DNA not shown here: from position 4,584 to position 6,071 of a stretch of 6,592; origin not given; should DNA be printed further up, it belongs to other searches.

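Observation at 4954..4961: C8 homopolymer in the membrane-protein gene: possible slipped-strand ON/OFF switch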

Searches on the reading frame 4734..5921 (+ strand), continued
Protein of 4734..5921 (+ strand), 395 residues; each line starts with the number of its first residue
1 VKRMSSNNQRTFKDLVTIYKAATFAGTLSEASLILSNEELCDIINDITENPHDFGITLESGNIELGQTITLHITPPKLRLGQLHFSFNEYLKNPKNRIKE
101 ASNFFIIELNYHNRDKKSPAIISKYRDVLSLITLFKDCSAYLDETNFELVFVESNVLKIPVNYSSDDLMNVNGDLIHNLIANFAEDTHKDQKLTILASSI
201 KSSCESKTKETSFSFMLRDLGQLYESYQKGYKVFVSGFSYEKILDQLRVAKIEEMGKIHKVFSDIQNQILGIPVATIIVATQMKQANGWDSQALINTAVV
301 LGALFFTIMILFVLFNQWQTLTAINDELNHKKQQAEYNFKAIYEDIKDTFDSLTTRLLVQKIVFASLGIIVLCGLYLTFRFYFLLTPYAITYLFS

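Call 36: find_encoding_contigs(protein=P0135, flank=3000, max_places=10)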
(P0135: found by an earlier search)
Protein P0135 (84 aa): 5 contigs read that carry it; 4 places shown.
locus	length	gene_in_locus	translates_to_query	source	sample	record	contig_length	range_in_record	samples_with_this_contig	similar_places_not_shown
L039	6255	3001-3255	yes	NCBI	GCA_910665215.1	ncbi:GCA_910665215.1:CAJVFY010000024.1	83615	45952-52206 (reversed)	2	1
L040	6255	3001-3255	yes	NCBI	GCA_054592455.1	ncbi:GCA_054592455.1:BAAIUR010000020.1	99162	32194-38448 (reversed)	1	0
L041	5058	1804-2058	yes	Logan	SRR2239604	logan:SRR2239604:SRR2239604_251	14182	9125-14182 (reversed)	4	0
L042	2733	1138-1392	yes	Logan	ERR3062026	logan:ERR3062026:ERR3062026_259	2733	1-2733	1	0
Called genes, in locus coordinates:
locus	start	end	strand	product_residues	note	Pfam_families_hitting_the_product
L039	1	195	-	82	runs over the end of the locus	-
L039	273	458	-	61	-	-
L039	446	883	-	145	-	PF03245:Phage_lysis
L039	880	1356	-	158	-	-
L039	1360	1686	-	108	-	PF05106:Phage_holin_3_1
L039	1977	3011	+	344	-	PF04245:NA37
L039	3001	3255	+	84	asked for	-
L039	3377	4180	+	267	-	-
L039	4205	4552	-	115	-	PF06530:Phage_antitermQ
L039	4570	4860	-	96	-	PF06147:DUF968, PF16784:HNHc_6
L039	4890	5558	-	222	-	PF06147:DUF968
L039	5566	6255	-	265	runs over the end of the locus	PF04383:KilA-N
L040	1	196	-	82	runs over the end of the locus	-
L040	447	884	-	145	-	PF03245:Phage_lysis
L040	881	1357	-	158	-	-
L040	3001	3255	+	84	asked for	-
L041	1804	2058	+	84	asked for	-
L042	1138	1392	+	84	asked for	-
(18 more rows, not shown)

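Call 37: find_encoding_contigs(protein=P0136, flank=3000, max_places=10)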
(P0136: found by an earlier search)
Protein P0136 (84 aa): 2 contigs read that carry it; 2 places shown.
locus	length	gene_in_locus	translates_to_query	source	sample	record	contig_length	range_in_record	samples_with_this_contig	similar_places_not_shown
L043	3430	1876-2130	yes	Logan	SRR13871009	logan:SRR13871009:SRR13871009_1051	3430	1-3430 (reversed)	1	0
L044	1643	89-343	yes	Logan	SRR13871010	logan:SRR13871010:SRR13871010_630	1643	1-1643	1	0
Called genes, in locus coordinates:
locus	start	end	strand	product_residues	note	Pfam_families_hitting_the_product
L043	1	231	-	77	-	?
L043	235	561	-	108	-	PF05106:Phage_holin_3_1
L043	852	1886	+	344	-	PF04245:NA37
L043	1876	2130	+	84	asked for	-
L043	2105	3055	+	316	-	-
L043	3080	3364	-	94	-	PF06530:Phage_antitermQ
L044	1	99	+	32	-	?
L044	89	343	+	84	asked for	-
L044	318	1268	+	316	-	-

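Call 38: find_encoding_contigs(protein=P0137, flank=3000, max_places=10)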
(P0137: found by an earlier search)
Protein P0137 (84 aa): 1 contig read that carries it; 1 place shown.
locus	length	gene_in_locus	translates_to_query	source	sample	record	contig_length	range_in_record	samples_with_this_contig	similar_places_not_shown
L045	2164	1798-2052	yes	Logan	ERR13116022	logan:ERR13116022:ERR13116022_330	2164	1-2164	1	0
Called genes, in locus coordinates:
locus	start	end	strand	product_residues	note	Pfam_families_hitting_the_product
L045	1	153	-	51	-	?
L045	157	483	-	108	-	PF05106:Phage_holin_3_1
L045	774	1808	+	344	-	PF04245:NA37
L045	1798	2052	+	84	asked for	-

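Call 42: search_protein_families(library=phrogs, proteins=[window:4743-5921:+], max_evalue=0.01)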
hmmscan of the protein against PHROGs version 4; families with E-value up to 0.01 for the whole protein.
window:4743-5921:+ (392 aa): 1 family
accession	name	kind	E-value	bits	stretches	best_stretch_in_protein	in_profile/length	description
phrog_5023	-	unknown function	6.2e-80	270.2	1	5-380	2-399/412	-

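Call 43: search_protein_families(library=ncbifam, proteins=[window:4743-5921:+], max_evalue=0.01)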
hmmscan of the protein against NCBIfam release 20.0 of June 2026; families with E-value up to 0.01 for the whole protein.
window:4743-5921:+ (392 aa): 1 family
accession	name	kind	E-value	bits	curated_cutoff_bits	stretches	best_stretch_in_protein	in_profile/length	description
NF053869.1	DS1_2_antiphage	equivalog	1.6e-19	70.3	315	1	83-330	36-287/337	anti-phage protein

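Call 59: find_related_loci(query=A1, collection=genome_contigs, flank=2500)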
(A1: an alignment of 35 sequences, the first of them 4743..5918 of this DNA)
Query A1 (392 aa) in genome_contigs; peptide patterns used: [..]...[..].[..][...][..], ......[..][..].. (x = any residue, [..] = any of these).
104 stretches matched a pattern; 21 encode a relative of the query (tblastn E <= 1e-3); 21 distinct loci.
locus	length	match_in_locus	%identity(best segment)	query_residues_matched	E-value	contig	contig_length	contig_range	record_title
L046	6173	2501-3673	71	1-391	0e+0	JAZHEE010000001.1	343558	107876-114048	Rosenbergiella sp. YN46 NODE_1_length_343558_cov_1873.546187, whole genome shotgun sequence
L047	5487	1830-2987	48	1-386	5e-123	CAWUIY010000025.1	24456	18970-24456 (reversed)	MAG: uncultured Serratia sp. isolate SRR17458618_metabat2_14_1705322952 genome assembly, contig: ERZ21854036.91, whole g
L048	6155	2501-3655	39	8-392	1e-100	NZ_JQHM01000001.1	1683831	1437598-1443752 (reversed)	Pectobacterium betavasculorum strain NCPPB 2795 ID_1, whole genome shotgun sequence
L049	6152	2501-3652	48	7-390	5e-126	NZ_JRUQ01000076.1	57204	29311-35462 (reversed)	Erwinia typographi strain M043b Contig76, whole genome shotgun sequence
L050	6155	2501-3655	39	8-392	8e-100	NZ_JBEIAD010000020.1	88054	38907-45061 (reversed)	Brenneria sp. L3-3Z Scaffold20, whole genome shotgun sequence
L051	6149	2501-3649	37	8-390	3e-96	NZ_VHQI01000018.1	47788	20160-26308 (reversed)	Mixta tenebrionis strain BIT-26 Scaffold18, whole genome shotgun sequence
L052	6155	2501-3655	40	5-386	4e-91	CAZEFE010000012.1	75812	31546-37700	MAG TPA_asm: uncultured Methylophilaceae bacterium isolate binchicken_co284_174 genome assembly, contig: NODE_556_length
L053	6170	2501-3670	39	5-390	7e-88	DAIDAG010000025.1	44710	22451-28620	MAG TPA_asm: Sideroxydans sp. isolate clean1836 k141_5180, whole genome shotgun sequence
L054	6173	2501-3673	37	2-390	8e-86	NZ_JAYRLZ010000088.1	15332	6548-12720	MAG: Chitinimonas sp. isolate XM2_XAASGE2bin.21 NODE_2025_length_15332_cov_1.636830, whole genome shotgun sequence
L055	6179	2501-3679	37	2-392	5e-84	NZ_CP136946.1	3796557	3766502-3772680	Jeongeupia wiesaeckerbachi strain A1 chromosome, complete genome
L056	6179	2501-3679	37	2-392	5e-84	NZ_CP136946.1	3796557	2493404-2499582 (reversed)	Jeongeupia wiesaeckerbachi strain A1 chromosome, complete genome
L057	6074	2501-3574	36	4-358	2e-82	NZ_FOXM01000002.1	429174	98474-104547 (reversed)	Geopseudomonas sagittaria strain JCM 18195, whole genome shotgun sequence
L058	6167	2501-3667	37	5-389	2e-82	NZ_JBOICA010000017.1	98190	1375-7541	MAG: Pseudomonas sp. isolate SD8063_metabat2.bin.10 NODE_23_length_98190_cov_5.240825, whole genome shotgun sequence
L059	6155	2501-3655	38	9-390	1e-81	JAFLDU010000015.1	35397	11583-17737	MAG: Zoogloea sp. isolate UWPOB_ZOOG1 gnl_X_ACGIDIBF_13, whole genome shotgun sequence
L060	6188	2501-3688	36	5-392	8e-78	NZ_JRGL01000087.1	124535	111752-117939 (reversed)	Aeromonas aquatica strain AE235 contig87, whole genome shotgun sequence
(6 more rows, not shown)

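Call 61: find_encoding_contigs(protein=P0002, flank=1500, max_places=3)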
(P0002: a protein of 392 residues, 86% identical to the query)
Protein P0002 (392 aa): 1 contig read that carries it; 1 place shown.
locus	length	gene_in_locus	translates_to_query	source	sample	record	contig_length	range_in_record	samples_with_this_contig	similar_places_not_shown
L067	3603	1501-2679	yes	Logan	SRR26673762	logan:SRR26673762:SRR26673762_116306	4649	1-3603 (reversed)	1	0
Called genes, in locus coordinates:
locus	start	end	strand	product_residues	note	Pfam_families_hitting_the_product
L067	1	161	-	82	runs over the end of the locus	PF04971:Phage_holin_2_1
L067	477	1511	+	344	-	PF04245:NA37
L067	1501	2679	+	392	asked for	-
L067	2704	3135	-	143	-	PF06530:Phage_antitermQ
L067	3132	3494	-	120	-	PF06147:DUF968, PF16786:RecA_dep_nuc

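Call 62: find_encoding_contigs(protein=P0009, flank=1500, max_places=4)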
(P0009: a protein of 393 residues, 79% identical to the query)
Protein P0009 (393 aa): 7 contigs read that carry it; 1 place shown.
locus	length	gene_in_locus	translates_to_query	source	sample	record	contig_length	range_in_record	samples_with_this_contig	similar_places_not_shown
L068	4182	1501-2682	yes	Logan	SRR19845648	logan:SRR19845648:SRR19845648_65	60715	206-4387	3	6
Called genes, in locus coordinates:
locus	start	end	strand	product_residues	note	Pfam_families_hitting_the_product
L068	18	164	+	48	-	-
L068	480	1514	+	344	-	PF04245:NA37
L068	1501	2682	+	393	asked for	-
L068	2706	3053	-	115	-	PF06530:Phage_antitermQ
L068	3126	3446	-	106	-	-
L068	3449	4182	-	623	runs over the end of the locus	PF13155:Toprim_2, PF13481:AAA_25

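Call 63: find_encoding_contigs(protein=P0003, flank=1500, max_places=3)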
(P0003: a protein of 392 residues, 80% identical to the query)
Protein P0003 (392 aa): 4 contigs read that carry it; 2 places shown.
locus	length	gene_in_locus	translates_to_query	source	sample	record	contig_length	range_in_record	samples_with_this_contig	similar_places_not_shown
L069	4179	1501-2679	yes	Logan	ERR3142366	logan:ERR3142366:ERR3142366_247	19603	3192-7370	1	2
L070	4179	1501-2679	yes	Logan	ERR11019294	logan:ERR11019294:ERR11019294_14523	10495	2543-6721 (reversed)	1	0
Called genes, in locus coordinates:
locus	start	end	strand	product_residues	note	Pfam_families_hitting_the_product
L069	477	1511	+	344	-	PF04245:NA37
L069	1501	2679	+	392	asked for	-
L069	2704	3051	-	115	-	PF06530:Phage_antitermQ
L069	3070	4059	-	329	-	PF06147:DUF968, PF16784:HNHc_6 (weak)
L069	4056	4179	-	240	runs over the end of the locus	PF09669:Phage_pRha (weak), PF03374:ANT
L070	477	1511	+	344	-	PF04245:NA37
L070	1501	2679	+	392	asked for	-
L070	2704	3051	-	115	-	PF06530:Phage_antitermQ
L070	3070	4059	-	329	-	PF06147:DUF968, PF16784:HNHc_6 (weak)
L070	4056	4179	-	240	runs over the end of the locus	PF09669:Phage_pRha (weak), PF03374:ANT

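Call 79: predict_structure(alignment_id=A1)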
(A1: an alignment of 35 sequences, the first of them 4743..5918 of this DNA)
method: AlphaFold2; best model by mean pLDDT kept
length: 392 residues; sequences in the alignment: 35
mean_pLDDT: 78.7   pTM: 0.56
mean pLDDT of the five models: 78.7, 78.2, 78.0, 77.8, 73.9
residues with pLDDT >= 90: 11; 70-90: 306; 50-70: 69; < 50: 6
segments of 3 or more residues with pLDDT < 50: 1-4
pLDDT, mean of each block of 10 residues (from residue 1): 61 86 77 86 84 85 87 82 88 87 88 87 91 86 83 84 87 86 80 87 82 88 81 56 57 56 57 62 77 80 79 79 77 68 71 80 83 81 74 64
secondary structure, 60 per line:
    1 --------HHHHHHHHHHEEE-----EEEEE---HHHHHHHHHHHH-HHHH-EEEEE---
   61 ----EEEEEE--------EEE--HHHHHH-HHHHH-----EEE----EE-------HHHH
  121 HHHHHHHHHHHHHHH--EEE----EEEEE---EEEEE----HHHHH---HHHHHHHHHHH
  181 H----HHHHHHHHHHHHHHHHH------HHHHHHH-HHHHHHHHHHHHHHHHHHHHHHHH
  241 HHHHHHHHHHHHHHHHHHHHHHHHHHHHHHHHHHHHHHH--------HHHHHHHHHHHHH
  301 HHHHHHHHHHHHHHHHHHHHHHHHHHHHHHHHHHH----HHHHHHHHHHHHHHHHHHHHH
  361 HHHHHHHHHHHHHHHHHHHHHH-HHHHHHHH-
elements in order: H9-18 E19-21 E27-31 H35-46 H48-51 E53-57 E65-70 E79-81 H84-89 H91-95 E101-103 H117-135 E138-140 E145-149 E153-157 H162-166 H170-181 H186-202 H209-215 H217-279 H288-335 H340-382 H384-391

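Call 81: fold_search(model_id=the predicted structure, library=pdb)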
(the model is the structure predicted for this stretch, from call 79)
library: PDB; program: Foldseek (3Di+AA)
matches with E <= 10: 171; with E <= 0.001: 0
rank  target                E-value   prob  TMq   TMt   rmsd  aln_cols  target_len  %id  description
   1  7qss                  3.5e-01  0.20  0.13  0.12  16.9       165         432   16  Crystal structure of homing endonuclease-associated TliVMA intein (C1A) (released 2022-03-30)
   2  8fbi                  3.7e-01  0.11  0.14  0.19  28.7       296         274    9  Improving the secretion of designed protein assemblies through negative design of cryptic transmembrane domains (released 2023-03-22)
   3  7qsu                  6.4e-01  0.21  0.14  0.15  16.0       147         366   15  Crystal structure of homing endonuclease-associated TliVMA intein (C1A, d333-339) (released 2022-03-30)
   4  6vvg_A                8.9e-01  0.07  0.10  0.14  17.9       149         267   10  Structure of the Cydia pomonella Granulovirus kinase, PK-1 (released 2021-02-03)
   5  3hyi                  1.0e+00  0.05  0.12  0.15  23.4       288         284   14  Crystal structure of full-length DUF199/WhiA from Thermatoga maritima (released 2009-09-01)
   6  4bdb                  1.1e+00  0.07  0.12  0.16  19.5       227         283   10  Fragment-based screening identifies a new area for inhibitor binding to checkpoint kinase 2 (CHK2) (released 2013-06-26)
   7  6tn9                  1.1e+00  0.04  0.11  0.16  16.6       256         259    9  X-RAY STRUCTURE OF MPS1 IN COMPLEX WITH COMPOUND 16 (released 2020-05-13)
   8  3ipu_A                1.2e+00  0.07  0.10  0.14  15.5       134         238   11  X-ray structure of benzisoxazole urea synthetic agonist bound to the LXR-alpha (released 2010-06-02)
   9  8ip8_va               1.2e+00  0.16  0.10  0.25   7.9        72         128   11  Wheat 80S ribosome stalled on AUG-Stop boron dependently (released 2024-02-21)
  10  3sw7                  1.6e+00  0.04  0.11  0.15  17.8       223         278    8  Crystal Structure of the CDK2 in complex with thiazolylpyrimidine inhibitor (released 2012-08-01)
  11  6eri_Az               1.6e+00  0.08  0.14  0.23  17.6       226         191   12  Structure of the chloroplast ribosome with chl-RRF and hibernation-promoting factor (released 2018-04-18)
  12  8ej4_K                1.7e+00  0.03  0.11  0.15  19.6       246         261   10  Cryo-EM structure of the active NLRP3 inflammasome disk (released 2022-12-14)
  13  4v61_AH               1.8e+00  0.15  0.11  0.26   8.4        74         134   11  Homology model for the Spinach chloroplast 30S subunit fitted to 9.4A cryo-EM map of the 70S chlororibosome. (released 2014-07-09)
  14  3i6w_B                1.8e+00  0.04  0.11  0.11  18.3       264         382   10  Structure and Activation Mechanism of the CHK2 DNA-Damage Checkpoint Kinase (released 2009-11-10)
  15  2y4p_A                2.4e+00  0.02  0.11  0.16  19.9       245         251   12  Dimeric structure of DAPK-1 catalytic domain (released 2012-01-18)
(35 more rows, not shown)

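Call 82: find_encoding_contigs(protein=P0124, flank=3000, max_places=5)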
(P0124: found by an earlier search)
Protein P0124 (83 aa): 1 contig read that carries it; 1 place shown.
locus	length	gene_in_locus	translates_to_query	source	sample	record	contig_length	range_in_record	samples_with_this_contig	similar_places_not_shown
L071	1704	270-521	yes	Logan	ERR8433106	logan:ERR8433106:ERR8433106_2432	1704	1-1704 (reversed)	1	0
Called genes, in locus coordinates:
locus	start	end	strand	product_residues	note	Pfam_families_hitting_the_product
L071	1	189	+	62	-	?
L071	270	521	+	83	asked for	-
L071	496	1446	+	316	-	-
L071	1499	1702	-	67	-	?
